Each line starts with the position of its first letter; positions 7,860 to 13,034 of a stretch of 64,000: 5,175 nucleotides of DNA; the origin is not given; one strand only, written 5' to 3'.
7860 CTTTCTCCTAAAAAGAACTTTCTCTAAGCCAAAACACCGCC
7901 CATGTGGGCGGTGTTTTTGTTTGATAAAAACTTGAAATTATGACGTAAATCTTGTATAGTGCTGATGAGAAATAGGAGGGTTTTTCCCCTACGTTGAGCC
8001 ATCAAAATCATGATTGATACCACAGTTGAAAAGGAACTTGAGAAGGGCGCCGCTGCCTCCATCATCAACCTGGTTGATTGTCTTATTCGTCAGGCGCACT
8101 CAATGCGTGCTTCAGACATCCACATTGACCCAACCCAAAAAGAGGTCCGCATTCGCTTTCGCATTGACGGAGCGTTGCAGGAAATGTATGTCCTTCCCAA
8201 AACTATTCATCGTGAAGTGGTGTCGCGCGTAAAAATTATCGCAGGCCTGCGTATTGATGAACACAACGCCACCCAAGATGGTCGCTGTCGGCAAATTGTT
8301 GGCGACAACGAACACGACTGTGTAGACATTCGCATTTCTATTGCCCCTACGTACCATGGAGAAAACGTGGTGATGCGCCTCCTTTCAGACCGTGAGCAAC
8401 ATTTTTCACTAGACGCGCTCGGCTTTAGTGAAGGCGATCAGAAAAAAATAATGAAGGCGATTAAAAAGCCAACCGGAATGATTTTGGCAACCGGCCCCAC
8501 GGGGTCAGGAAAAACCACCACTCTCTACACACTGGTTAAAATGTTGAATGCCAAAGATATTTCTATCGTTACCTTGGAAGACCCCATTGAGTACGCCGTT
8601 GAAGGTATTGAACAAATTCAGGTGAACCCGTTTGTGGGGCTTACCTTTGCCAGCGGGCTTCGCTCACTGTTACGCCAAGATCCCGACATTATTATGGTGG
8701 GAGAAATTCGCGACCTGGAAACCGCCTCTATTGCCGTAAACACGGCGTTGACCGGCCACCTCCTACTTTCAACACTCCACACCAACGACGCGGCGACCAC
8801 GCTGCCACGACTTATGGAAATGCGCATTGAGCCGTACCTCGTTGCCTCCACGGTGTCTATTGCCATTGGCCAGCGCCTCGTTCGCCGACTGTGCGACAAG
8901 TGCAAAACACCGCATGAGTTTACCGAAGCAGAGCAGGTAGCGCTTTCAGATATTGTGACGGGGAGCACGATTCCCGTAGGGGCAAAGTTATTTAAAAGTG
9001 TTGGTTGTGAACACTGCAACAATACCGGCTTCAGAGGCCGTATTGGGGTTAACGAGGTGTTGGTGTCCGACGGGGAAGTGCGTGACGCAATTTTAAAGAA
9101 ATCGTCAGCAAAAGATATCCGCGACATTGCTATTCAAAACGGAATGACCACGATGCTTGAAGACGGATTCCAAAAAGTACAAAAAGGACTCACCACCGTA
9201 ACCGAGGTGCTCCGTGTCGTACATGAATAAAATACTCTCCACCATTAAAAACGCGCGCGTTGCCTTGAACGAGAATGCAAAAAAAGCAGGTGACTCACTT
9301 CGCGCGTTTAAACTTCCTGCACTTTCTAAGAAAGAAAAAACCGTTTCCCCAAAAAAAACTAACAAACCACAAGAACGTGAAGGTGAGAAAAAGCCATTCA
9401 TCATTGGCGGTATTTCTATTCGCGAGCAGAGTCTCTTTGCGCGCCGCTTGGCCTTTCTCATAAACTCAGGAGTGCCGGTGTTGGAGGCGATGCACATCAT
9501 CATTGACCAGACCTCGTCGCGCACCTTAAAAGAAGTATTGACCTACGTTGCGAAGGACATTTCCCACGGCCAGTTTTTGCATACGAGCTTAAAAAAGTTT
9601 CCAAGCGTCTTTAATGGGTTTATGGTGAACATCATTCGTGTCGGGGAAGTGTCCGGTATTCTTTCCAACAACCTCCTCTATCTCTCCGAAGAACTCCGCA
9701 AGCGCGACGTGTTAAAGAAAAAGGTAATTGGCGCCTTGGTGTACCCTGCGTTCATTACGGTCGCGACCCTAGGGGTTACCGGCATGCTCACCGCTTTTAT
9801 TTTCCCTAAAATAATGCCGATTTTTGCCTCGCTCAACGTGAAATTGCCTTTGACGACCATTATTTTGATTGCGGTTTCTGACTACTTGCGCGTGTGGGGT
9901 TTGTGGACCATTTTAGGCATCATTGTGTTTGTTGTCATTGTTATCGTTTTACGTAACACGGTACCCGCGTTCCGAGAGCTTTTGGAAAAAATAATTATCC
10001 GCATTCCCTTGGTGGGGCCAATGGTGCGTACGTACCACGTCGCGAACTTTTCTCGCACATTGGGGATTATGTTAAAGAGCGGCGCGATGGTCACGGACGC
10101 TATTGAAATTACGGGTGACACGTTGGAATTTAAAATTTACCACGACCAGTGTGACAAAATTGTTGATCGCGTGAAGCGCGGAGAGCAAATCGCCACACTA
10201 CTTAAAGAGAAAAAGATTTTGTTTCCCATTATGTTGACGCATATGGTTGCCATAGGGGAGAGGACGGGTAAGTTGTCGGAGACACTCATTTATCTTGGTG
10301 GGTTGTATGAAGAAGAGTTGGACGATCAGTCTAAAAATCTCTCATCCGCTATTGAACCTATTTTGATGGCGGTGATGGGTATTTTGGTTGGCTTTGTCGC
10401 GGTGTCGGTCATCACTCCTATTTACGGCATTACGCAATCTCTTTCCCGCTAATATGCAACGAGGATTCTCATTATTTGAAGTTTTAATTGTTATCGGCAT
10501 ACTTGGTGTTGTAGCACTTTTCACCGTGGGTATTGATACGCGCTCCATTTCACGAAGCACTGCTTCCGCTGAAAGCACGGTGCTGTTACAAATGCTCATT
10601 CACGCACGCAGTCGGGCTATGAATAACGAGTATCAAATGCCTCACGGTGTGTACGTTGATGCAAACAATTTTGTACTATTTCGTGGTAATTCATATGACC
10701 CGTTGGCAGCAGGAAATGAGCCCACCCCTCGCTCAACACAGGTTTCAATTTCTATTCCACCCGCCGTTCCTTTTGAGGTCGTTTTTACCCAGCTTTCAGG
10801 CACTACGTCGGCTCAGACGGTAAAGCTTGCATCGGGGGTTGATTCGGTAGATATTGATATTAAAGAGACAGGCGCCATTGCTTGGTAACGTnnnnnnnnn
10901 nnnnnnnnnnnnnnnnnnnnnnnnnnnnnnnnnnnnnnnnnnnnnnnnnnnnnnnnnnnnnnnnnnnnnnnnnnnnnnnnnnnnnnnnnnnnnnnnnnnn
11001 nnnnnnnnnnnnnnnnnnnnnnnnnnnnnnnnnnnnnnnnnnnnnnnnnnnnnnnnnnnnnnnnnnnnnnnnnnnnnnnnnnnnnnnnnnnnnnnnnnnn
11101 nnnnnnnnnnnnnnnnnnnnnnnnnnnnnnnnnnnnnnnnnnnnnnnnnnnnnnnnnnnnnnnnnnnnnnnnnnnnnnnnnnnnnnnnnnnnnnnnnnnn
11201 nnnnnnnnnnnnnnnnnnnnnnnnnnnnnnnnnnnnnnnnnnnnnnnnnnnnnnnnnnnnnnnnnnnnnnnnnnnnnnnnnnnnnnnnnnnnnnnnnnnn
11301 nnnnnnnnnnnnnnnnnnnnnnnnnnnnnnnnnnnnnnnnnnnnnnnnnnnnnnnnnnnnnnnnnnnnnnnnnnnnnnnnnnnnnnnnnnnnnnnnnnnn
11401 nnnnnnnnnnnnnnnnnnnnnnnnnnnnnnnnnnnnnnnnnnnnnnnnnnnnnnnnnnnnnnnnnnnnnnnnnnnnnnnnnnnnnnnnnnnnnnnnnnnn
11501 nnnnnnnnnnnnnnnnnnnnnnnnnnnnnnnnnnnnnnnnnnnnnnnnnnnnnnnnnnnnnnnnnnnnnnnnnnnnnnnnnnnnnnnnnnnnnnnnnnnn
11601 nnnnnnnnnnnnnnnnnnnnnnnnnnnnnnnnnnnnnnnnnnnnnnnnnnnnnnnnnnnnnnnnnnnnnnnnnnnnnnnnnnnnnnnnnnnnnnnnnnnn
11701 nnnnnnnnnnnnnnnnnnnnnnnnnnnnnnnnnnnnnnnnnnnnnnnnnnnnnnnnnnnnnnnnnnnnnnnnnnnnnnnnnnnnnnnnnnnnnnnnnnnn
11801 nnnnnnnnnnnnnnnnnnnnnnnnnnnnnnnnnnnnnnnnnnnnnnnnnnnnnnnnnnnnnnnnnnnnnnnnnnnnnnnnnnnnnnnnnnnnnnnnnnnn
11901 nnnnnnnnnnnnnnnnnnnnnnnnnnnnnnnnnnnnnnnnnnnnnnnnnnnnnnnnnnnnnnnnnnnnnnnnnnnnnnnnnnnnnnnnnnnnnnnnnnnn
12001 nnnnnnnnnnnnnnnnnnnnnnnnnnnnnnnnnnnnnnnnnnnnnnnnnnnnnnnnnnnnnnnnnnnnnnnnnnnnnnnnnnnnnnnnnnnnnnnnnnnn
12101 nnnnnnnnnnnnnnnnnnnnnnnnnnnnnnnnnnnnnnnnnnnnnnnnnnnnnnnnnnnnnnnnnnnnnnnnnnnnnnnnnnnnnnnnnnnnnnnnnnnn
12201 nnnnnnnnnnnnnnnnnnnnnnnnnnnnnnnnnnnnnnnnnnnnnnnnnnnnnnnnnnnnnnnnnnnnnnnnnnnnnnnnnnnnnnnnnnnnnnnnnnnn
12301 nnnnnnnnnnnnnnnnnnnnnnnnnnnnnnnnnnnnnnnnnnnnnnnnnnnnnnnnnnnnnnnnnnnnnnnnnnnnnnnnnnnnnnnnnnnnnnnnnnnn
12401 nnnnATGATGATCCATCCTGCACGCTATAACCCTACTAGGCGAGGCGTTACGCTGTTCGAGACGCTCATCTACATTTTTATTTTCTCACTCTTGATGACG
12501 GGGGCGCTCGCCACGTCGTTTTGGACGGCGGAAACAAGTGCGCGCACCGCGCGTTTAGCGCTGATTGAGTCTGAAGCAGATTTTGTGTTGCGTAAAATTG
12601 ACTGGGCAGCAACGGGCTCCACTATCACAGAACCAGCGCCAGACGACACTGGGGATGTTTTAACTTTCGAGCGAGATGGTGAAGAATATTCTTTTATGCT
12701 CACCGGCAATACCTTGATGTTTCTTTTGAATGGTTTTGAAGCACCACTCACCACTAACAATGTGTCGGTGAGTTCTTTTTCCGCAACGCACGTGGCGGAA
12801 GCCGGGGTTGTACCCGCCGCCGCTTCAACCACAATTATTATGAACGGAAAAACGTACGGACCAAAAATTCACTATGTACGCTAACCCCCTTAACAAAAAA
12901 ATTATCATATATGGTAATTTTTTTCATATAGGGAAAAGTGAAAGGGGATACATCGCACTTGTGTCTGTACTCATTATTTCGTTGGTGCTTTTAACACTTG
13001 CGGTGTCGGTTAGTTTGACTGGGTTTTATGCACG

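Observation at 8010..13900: Compact type IV pilus operon with a beta-propeller-bearing pilin (LVIVD repeats) as candidate tip adhesin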

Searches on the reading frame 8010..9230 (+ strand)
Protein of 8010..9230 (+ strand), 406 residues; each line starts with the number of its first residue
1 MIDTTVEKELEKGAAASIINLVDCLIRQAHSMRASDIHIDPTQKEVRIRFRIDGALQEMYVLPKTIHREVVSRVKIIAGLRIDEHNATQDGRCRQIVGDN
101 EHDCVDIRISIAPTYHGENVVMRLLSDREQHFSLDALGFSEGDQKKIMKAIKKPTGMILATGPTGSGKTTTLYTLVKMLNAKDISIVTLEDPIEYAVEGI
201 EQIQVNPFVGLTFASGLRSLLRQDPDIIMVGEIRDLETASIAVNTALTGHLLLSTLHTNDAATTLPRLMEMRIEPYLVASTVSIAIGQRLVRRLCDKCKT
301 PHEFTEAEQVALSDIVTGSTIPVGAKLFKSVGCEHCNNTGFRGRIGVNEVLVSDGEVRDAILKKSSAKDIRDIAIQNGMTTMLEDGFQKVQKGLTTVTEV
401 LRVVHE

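Call 3: search_protein_families(library=pfam, proteins=[window:8010-9230:+], max_evalue=1)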
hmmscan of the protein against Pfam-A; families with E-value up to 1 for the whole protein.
window:8010-9230:+ (406 aa): 28 families (the best 25 are shown)
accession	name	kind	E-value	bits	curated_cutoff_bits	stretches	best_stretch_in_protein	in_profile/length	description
PF00437.27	T2SSE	-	1.3e-119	399.6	24.9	1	15-402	5-370/370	Type II/IV secretion system protein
PF13604.12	AAA_30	-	6.9e-05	23.1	27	1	143-188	5-51/191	AAA domain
PF25199.1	nSTAND_NTPase5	-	0.00016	21.9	34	1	152-202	38-89/145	Novel STAND NTPase 5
PF13401.12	AAA_22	-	0.0004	21.2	27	1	154-189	4-39/130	AAA domain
PF02562.22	PhoH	-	0.0018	18.2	27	1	143-192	8-57/205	PhoH-like protein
PF20720.3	nSTAND3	-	0.0019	18.4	27.2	1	149-192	12-54/155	Novel STAND NTPase 3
PF13173.12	AAA_14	-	0.003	18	27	1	157-199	4-47/129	AAA domain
PF03266.21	NTPase_1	-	0.0059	16.9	23.9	1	158-186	2-30/168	NTPase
PF13245.12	AAA_19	-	0.0095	16.6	25.1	1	153-183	9-39/134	AAA domain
PF00270.35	DEAD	-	0.014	15.6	26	1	143-179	3-39/167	DEAD/DEAH box helicase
PF13086.12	AAA_11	-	0.014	15.6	27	1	143-180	5-42/257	AAA domain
PF04851.21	ResIII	-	0.015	15.6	22.5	1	145-183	13-51/164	Type III restriction enzyme, res subunit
PF12775.13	AAA_7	-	0.021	14.8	25.8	1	147-188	25-66/181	P-loop containing dynein motor region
PF13555.12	AAA_29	-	0.024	14.8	27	1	154-176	21-43/61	P-loop containing region of AAA domain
PF13191.12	AAA_16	-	0.031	15.2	32.6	1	151-222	19-84/167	AAA ATPase domain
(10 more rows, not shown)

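Call 4: search_protein_families(library=ncbifam, proteins=[window:8010-9230:+], max_evalue=1)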
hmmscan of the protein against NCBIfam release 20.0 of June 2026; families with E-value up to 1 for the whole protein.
window:8010-9230:+ (406 aa): 41 families (the best 25 are shown)
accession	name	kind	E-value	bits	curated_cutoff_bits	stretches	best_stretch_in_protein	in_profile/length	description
TIGR02533.1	type_II_gspE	equivalog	2.2e-150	501.5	630.25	1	7-403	98-485/486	type II secretion system ATPase GspE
TIGR02538.1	type_IV_pilB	equivalog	6.2e-144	480.7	675.65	1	9-405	172-563/564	type IV-A pilus assembly ATPase PilB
NF053534.1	T4PilAsmATPsTfpB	equivalog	5.6e-126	421.3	850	1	16-404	199-582/584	type IV pilus assembly ATPase TfpB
NF007755.0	PRK10436.1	equivalog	8e-125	417.1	617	1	9-404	76-459/465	type II secretion system protein GspE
NF041000.1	ATPase_ComGA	equivalog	6.2e-75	251.6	300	1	25-292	3-266/267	competence type IV pilus ATPase ComGA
TIGR01420.1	pilT_fam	subfamily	4.8e-50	170.7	319.1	2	24-271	4-242/343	PilT/PilU family type 4a pilus ATPase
TIGR02525.1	plasmid_TraJ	equivalog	4.6e-25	88.4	368.3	1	145-271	139-272/372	plasmid transfer ATPase TraJ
TIGR02524.1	dot_icm_DotB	equivalog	1.2e-23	83.9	463.3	1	146-292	125-286/358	Dot/Icm type IV secretion system ATPase DotB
TIGR03819.1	heli_sec_ATPase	hypoth_equivalog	1e-14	54.5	373.15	1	68-269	97-298/340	TadA family conjugal transfer-associated ATPase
NF058587.1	archaellum_moto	equivalog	2e-13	49.9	550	1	158-293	278-419/527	archaellum flagellar ATPase motor FlaI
TIGR02782.1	TrbB_P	equivalog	2.6e-13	49.9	304.55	1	140-271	122-255/303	P-type conjugative transfer ATPase TrbB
TIGR02788.1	VirB11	equivalog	1e-12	47.7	249.95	1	144-274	133-268/308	P-type DNA transfer ATPase VirB11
NF010407.0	PRK13833.1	subfamily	5e-12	45.9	499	1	144-273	134-264/323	conjugal transfer protein TrbB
NF010469.0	PRK13894.1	subfamily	1.5e-11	44.3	508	1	143-270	137-266/320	conjugal transfer ATPase TrbB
NF010425.0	PRK13851.1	equivalog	1.1e-08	34.3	461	1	138-269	145-281/344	type IV secretion system protein VirB11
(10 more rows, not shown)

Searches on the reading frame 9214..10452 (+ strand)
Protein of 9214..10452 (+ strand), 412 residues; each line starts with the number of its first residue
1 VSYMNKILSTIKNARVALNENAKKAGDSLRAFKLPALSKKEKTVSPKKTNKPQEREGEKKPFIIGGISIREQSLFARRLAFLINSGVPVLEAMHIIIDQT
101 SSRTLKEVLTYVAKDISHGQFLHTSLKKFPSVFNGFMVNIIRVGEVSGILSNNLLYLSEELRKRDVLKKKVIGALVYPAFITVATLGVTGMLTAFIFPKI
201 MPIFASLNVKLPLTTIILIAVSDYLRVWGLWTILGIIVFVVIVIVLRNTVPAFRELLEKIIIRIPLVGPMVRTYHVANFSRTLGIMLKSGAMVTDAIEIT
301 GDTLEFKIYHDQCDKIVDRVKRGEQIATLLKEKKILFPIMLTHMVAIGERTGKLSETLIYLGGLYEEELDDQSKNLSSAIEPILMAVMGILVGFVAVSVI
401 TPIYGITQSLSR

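Call 3: search_protein_families(library=pfam, proteins=[window:9214-10452:+], max_evalue=1)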
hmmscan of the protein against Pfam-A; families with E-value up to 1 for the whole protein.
window:9214-10452:+ (412 aa): 2 families
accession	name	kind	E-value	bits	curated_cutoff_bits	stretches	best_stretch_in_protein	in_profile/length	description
PF00482.28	T2SSF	-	6.7e-49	165.5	25.2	2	279-402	1-125/125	Type II secretion system (T2SS), protein F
PF23858.1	DUF7220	-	0.056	14.3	28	1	376-411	5-40/70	Family of unknown function (DUF7220)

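Call 4: search_protein_families(library=ncbifam, proteins=[window:9214-10452:+], max_evalue=1)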
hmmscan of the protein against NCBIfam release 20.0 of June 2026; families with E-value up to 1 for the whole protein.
window:9214-10452:+ (412 aa): 6 families
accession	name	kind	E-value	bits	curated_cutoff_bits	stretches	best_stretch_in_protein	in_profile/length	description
TIGR02120.1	GspF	equivalog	3.9e-83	279.9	424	1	23-408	23-399/401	type II secretion system inner membrane protein GspF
NF052607.1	T4PiliAsmPilCThrm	equivalog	3.6e-70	237.1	700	1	65-411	61-405/406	type IV pilus assembly protein PilC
NF052606.1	T4PiliAsmPilCMyx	equivalog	3.6e-65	220.4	700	1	46-409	57-417/419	type IV pilus assembly protein PilC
NF007861.0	PRK10573.1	equivalog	1.5e-61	208.7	401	1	72-411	61-399/401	protein transport protein HofC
NF047826.1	T3SSXpsF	equivalog_domain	2.5e-52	178.1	650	1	70-410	66-404/405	type II secretion system protein XpsF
NF041012.2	T4P_ComGB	equivalog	3.4e-40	138.4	240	2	160-406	87-330/332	competence type IV pilus assembly protein ComGB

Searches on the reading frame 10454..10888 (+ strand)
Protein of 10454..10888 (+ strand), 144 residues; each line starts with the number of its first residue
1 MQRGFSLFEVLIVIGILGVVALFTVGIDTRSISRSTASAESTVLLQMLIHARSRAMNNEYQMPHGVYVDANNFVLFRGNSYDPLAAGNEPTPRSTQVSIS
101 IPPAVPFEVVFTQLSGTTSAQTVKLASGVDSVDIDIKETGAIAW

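Call 3: search_protein_families(library=pfam, proteins=[window:10454-10888:+], max_evalue=1)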
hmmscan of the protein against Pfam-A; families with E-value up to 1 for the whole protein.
window:10454-10888:+ (144 aa): 1 family
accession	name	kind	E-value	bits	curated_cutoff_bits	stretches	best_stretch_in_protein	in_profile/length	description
PF07963.17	N_methyl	-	8.3e-06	25.6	21.2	1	2-23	4-25/27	Prokaryotic N-terminal methylation motif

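Call 4: search_protein_families(library=ncbifam, proteins=[window:10454-10888:+], max_evalue=1)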
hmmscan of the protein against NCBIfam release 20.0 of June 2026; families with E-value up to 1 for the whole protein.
window:10454-10888:+ (144 aa): 14 families
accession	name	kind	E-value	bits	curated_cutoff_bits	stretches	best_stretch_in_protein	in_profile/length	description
TIGR02532.1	IV_pilin_GFxxxE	domain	1.7e-06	27.6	16.3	1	2-24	1-23/24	prepilin-type N-terminal cleavage/methylation domain-containing protein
NF041013.1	T4P_ComGE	equivalog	1.9e-05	24.6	49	1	3-59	4-60/83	competence type IV pilus minor pilin ComGE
TIGR01708.2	typeII_sec_gspH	equivalog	0.0014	18.7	80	1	2-25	1-24/169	type II secretion system minor pseudopilin GspH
NF040982.1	ComGD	equivalog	0.0025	18.2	70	1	2-125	1-118/139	competence type IV pilus minor pilin ComGD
NF041775.1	typeIV_PilA_Myxo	equivalog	0.0037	17.3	400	1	2-82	10-87/214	type IV pilin protein PilA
NF007800.0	PRK10506.1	equivalog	0.0038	17.1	158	1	2-140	8-147/163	prepilin peptidase-dependent protein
TIGR02523.1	type_IV_pilV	equivalog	0.0046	17.4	52.2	1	2-48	1-46/139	type IV pilus modification protein PilV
NF047828.1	T3SSXpsI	equivalog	0.0067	16.5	150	1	2-65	1-67/132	type II secretion system protein XpsI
NF007862.0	PRK10574.1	equivalog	0.016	15.3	138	1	2-49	4-47/145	prepilin peptidase-dependent pilin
NF047827.1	T3SSXpsH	equivalog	0.029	14.2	160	1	3-57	1-55/145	type II secretion system protein XpsH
TIGR01710.1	typeII_sec_gspG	equivalog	0.034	14.2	88.85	1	3-34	1-32/134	type II secretion system major pseudopilin GspG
TIGR02205.1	septum_zipA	equivalog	0.13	12.3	119.65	1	8-40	3-35/284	cell division protein ZipA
NF040999.1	pilin_ComGC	equivalog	0.16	12.2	75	1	3-25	2-24/84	competence type IV pilus major pilin ComGC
NF007848.0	PRK10557.1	equivalog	0.16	11.3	120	1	2-55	10-62/192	prepilin peptidase-dependent protein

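Call 48: search_solved_structures(query=A5, max_evalue=1)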
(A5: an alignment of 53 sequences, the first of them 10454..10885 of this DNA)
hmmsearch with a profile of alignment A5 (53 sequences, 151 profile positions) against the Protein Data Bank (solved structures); distinct sequences matched with E-value up to 1: 23.
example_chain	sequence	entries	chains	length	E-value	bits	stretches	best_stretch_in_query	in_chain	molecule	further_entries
7tgg_A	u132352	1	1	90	7.1e-08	35.5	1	7-66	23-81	Geopilin domain 1 protein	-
9egp_A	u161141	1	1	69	8.2e-08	35.2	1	7-50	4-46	Geopilin domain 1 protein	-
9laa_A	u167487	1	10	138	1.3e-06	31.3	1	2-36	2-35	Type IV pilin protein PilA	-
2m7g_A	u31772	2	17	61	3.3e-05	26.8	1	14-66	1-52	Geopilin domain 1 protein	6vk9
6gv9_A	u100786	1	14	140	0.00015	24.6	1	14-53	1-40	Prepilin peptidase-dependent protein D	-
8tj2_C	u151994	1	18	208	0.00018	24.4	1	14-63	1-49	Type IV major pilin protein PilA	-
8tum_e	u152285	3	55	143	0.00019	24.3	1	14-126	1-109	Type IV major pilin protein PilA | Pilin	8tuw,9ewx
8pfb_G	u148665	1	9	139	0.00049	23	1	14-58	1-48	Type IV pilin PilE1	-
1oqw_A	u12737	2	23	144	0.00073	22.4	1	14-53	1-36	Fimbrial protein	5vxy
3sok_A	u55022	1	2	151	0.00081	22.3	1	14-45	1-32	Fimbrial protein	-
8p3b_A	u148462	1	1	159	0.0019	21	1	14-43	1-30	Fimbrial protein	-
5kua_A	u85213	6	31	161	0.002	21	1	14-43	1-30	pilin | Neisseria meningitidis PilE variant SB-GATDH | Neisseria meningitidis PilE, SB-DATDH variant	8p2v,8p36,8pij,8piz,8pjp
2hi2_A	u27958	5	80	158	0.0023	20.8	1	14-43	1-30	Fimbrial protein | PilA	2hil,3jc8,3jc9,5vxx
9lab_B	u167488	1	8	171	0.0023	20.8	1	9-33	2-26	MSHA major pilin subunit MshA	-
1ay2_A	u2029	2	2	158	0.0023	20.8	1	14-43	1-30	TYPE 4 PILIN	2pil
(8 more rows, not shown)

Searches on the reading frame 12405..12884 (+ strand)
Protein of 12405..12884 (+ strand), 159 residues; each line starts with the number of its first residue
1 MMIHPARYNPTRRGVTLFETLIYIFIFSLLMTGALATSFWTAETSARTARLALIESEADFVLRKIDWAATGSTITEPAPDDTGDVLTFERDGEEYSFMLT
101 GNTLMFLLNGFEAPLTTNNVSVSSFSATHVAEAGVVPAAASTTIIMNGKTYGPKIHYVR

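Call 3: search_protein_families(library=pfam, proteins=[window:12405-12884:+], max_evalue=1)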
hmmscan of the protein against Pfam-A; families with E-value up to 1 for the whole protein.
window:12405-12884:+ (159 aa): 1 family
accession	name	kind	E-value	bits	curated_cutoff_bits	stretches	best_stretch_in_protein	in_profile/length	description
PF07963.17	N_methyl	-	4.7e-05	23.2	21.2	1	12-35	4-27/27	Prokaryotic N-terminal methylation motif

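Call 4: search_protein_families(library=ncbifam, proteins=[window:12405-12884:+], max_evalue=1)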
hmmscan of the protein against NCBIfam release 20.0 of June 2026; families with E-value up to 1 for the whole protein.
window:12405-12884:+ (159 aa): 2 families
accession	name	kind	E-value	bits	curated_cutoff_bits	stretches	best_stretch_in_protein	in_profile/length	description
NF038131.1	choice_anch_K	domain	0.014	15.3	30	1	78-126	113-157/169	choice-of-anchor K domain-containing protein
NF041775.1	typeIV_PilA_Myxo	equivalog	0.11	12.4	400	1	6-36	4-34/214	type IV pilin protein PilA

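Call 49: search_solved_structures(query=A4, max_evalue=1)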
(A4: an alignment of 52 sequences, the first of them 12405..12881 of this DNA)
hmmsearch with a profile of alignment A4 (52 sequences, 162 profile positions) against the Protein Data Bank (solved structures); distinct sequences matched with E-value up to 1: 11.
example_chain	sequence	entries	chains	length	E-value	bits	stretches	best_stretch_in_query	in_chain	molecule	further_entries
7tgg_A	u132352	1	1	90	0.001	22.2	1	4-33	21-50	Geopilin domain 1 protein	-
9egp_A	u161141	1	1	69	0.0011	22.1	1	4-34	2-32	Geopilin domain 1 protein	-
9laa_A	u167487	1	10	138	0.0014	21.7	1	1-33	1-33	Type IV pilin protein PilA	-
9lab_B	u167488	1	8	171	0.041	16.9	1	8-38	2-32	MSHA major pilin subunit MshA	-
6xxe_A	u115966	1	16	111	0.32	14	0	13-51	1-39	Uncharacterized protein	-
8qqj_J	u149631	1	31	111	0.46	13.5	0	13-51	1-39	Type IV narrow pilus major component PilA5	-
8p3b_A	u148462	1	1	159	0.65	13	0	13-48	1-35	Fimbrial protein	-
8tj2_C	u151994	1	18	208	0.66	13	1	13-52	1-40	Type IV major pilin protein PilA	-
2hi2_A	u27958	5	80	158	0.85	12.7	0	13-48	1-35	Fimbrial protein | PilA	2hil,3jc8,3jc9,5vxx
1ay2_A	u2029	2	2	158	0.86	12.6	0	13-48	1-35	TYPE 4 PILIN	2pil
8thb_A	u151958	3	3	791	0.86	12.6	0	61-124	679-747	ELG1 isoform 1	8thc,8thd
